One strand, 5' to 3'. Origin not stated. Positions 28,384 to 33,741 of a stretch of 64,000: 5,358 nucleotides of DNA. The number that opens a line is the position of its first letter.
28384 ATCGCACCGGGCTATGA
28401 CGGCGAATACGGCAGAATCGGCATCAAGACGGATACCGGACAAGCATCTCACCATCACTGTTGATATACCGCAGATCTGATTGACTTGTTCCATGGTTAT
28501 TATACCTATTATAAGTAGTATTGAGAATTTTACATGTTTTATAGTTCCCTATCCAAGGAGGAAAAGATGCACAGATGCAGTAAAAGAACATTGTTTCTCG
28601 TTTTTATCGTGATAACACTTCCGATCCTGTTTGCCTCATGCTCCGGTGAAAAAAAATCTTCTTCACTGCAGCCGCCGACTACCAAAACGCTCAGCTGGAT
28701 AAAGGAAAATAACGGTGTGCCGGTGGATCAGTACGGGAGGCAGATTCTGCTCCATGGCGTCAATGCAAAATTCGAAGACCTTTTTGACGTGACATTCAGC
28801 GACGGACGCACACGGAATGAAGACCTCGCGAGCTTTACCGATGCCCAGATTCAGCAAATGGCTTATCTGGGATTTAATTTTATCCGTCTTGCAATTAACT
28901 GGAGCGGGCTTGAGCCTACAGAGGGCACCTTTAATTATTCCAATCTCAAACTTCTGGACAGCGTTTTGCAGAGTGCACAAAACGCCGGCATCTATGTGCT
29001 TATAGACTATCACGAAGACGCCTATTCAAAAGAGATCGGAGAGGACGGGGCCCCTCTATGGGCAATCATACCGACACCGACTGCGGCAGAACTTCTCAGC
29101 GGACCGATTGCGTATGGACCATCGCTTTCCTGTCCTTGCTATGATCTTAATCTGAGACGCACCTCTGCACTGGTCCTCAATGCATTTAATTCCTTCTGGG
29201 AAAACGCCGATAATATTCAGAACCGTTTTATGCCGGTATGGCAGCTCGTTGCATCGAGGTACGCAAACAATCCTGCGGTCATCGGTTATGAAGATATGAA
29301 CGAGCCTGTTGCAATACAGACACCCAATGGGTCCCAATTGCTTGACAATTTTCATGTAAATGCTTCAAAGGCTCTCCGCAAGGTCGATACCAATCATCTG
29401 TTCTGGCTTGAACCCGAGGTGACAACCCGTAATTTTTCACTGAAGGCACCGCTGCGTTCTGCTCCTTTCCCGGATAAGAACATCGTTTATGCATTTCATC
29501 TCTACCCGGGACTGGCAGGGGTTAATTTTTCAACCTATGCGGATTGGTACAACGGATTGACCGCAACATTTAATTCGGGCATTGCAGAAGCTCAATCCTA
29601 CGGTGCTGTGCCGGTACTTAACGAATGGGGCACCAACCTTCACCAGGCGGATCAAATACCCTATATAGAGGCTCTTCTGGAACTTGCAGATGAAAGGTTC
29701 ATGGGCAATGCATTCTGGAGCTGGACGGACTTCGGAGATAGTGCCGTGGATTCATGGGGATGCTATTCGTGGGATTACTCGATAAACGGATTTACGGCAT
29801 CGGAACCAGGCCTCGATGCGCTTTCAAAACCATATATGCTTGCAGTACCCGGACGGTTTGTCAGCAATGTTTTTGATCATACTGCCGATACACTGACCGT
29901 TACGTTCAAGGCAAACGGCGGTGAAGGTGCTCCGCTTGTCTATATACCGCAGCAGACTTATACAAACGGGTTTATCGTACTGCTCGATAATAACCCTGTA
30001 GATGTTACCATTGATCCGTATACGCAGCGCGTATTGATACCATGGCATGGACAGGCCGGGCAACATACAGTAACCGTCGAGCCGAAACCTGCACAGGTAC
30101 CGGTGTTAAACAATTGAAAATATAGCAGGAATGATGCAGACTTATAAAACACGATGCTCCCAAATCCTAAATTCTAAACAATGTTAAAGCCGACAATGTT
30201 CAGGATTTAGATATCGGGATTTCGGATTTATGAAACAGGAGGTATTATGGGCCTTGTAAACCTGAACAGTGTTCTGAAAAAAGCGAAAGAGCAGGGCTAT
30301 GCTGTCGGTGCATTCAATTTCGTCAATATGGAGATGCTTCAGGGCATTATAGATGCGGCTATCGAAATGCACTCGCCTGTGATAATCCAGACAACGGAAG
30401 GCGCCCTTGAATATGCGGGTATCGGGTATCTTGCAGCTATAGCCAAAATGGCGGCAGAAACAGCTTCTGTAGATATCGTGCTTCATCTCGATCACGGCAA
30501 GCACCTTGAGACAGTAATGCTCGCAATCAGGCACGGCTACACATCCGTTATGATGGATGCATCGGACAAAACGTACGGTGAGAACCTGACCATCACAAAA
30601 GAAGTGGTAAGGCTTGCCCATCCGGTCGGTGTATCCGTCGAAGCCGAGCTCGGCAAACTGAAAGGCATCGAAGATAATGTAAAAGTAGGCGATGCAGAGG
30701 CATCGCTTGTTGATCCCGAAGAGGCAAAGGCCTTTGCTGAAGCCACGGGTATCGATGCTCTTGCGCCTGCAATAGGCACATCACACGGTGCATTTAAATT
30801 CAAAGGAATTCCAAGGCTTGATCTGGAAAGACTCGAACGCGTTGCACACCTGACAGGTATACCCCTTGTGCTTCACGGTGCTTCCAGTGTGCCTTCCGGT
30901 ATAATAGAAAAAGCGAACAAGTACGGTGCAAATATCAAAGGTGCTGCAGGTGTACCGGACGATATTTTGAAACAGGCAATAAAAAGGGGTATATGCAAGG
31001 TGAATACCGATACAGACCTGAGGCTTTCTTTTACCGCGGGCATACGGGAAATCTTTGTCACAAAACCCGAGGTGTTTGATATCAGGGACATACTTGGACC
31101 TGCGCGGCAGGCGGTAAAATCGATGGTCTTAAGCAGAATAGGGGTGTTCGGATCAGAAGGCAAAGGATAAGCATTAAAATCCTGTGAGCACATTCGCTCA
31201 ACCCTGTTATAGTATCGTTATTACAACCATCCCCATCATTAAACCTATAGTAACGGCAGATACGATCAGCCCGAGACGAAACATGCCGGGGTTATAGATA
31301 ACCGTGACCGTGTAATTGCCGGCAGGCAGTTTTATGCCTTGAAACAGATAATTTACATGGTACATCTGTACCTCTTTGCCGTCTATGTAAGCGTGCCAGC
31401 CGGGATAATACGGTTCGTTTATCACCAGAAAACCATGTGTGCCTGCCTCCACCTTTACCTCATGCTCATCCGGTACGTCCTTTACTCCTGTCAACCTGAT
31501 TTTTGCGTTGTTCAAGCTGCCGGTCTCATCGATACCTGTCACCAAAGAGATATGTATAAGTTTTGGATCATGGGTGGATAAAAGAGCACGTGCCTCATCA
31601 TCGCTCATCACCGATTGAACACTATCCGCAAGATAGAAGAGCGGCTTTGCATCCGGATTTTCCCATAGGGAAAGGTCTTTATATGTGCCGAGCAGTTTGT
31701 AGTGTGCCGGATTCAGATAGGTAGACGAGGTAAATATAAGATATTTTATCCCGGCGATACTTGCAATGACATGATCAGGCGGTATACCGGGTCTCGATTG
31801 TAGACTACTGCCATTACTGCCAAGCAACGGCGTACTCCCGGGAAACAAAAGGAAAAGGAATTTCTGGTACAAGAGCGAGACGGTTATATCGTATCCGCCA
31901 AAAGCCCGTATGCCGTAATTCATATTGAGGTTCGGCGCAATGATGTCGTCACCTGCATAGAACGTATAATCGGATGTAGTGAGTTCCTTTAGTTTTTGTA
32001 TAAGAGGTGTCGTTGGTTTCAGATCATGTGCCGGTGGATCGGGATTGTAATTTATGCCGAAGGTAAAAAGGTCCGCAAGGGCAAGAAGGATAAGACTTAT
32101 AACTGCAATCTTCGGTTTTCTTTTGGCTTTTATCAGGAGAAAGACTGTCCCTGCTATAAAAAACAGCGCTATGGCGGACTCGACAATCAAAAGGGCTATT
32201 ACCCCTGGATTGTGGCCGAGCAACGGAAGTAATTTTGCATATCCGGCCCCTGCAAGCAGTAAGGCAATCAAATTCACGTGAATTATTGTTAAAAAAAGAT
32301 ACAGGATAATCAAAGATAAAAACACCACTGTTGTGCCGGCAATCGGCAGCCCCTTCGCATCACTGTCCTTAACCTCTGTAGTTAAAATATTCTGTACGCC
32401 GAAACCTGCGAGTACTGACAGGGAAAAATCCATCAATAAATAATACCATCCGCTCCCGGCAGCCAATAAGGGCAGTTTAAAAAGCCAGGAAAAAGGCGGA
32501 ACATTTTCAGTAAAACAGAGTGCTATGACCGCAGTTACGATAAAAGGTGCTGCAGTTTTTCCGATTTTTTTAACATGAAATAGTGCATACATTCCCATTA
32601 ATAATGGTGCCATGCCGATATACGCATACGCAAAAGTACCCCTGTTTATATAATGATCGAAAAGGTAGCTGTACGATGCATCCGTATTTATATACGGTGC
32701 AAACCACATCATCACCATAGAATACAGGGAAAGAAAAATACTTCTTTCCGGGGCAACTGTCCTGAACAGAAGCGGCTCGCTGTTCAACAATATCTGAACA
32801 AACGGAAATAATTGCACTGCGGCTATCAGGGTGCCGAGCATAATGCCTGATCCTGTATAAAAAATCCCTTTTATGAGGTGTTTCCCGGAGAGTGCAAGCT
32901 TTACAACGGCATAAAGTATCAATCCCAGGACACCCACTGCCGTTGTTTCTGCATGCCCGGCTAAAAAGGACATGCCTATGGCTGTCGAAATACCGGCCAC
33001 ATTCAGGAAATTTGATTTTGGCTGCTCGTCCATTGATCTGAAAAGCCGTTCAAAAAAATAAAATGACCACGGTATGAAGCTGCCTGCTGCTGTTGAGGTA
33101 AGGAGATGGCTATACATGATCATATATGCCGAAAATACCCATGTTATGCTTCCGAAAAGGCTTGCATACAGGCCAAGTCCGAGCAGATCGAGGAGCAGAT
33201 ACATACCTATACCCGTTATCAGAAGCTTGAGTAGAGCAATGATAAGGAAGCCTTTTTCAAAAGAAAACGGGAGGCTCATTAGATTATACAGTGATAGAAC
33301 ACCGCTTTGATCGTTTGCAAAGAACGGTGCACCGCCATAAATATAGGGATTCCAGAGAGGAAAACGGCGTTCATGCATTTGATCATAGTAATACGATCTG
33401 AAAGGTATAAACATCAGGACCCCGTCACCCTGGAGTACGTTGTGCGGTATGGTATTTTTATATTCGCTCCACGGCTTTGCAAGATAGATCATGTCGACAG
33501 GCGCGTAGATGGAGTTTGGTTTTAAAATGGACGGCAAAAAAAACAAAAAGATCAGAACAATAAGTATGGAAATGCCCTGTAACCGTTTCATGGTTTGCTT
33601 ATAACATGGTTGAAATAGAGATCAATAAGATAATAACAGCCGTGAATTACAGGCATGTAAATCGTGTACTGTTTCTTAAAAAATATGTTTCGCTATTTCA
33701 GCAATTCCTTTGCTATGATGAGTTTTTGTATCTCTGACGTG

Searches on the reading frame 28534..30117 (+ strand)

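Call 49: search_protein_families(library=pfam, max_evalue=0.000001, proteins=[window:28534-30117:+])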
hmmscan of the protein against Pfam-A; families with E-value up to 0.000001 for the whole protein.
window:28534-30117:+ (527 aa): 2 families
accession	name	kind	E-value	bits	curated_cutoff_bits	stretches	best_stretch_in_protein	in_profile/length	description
PF00150.24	Cellulase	-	5.6e-31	108.5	23.5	1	102-400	23-271/272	Cellulase (glycosyl hydrolase family 5)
PF02449.21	Glyco_hydro_42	-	5.9e-08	32.9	21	0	103-157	13-65/376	Beta-galactosidase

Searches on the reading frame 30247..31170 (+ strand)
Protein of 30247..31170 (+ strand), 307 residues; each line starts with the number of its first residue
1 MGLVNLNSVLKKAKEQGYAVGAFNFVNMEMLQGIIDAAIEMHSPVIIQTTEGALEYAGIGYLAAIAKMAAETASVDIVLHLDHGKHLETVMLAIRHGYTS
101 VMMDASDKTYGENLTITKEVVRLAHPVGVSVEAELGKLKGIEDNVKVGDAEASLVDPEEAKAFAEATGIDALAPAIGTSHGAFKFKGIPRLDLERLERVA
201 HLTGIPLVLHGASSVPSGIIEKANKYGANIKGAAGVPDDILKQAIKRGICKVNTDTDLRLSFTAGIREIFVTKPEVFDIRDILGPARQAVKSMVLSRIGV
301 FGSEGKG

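Call 49: search_protein_families(library=pfam, max_evalue=0.000001, proteins=[window:30247-31170:+])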
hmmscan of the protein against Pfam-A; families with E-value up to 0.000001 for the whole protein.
window:30247-31170:+ (307 aa): 1 family
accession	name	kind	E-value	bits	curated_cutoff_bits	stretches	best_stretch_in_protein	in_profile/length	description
PF01116.26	F_bP_aldolase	-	2.8e-98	329.3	25.5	2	4-228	1-224/277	Fructose-bisphosphate aldolase class-II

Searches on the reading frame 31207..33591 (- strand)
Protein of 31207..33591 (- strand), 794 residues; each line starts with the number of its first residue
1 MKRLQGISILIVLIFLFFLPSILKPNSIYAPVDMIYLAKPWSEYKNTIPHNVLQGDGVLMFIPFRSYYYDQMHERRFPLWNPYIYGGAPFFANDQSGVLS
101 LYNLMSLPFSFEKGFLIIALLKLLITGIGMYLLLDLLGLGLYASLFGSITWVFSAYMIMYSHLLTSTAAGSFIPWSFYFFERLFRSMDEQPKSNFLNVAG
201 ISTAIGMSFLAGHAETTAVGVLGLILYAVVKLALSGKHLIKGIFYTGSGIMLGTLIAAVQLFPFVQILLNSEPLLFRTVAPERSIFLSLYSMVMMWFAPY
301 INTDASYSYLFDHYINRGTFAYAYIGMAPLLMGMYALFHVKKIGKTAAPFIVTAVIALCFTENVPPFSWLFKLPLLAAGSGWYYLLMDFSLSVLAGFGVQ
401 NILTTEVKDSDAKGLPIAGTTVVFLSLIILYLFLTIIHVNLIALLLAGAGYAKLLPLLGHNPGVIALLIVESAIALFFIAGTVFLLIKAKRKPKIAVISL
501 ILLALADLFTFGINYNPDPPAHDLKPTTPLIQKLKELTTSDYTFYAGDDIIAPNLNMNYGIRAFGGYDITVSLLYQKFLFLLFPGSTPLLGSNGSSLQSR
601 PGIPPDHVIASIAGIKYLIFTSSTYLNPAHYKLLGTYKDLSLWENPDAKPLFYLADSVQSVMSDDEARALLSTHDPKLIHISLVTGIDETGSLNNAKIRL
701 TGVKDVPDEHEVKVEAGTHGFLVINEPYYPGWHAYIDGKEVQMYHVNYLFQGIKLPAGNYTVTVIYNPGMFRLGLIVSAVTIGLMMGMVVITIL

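Call 49: search_protein_families(library=pfam, max_evalue=0.000001, proteins=[window:31207-33591:-])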
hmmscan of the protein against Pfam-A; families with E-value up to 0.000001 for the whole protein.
window:31207-33591:- (794 aa): 1 family
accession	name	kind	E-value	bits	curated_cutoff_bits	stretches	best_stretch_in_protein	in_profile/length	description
PF09586.16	YfhO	-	1e-12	47.8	28.5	1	708-778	764-835/835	Bacterial membrane protein YfhO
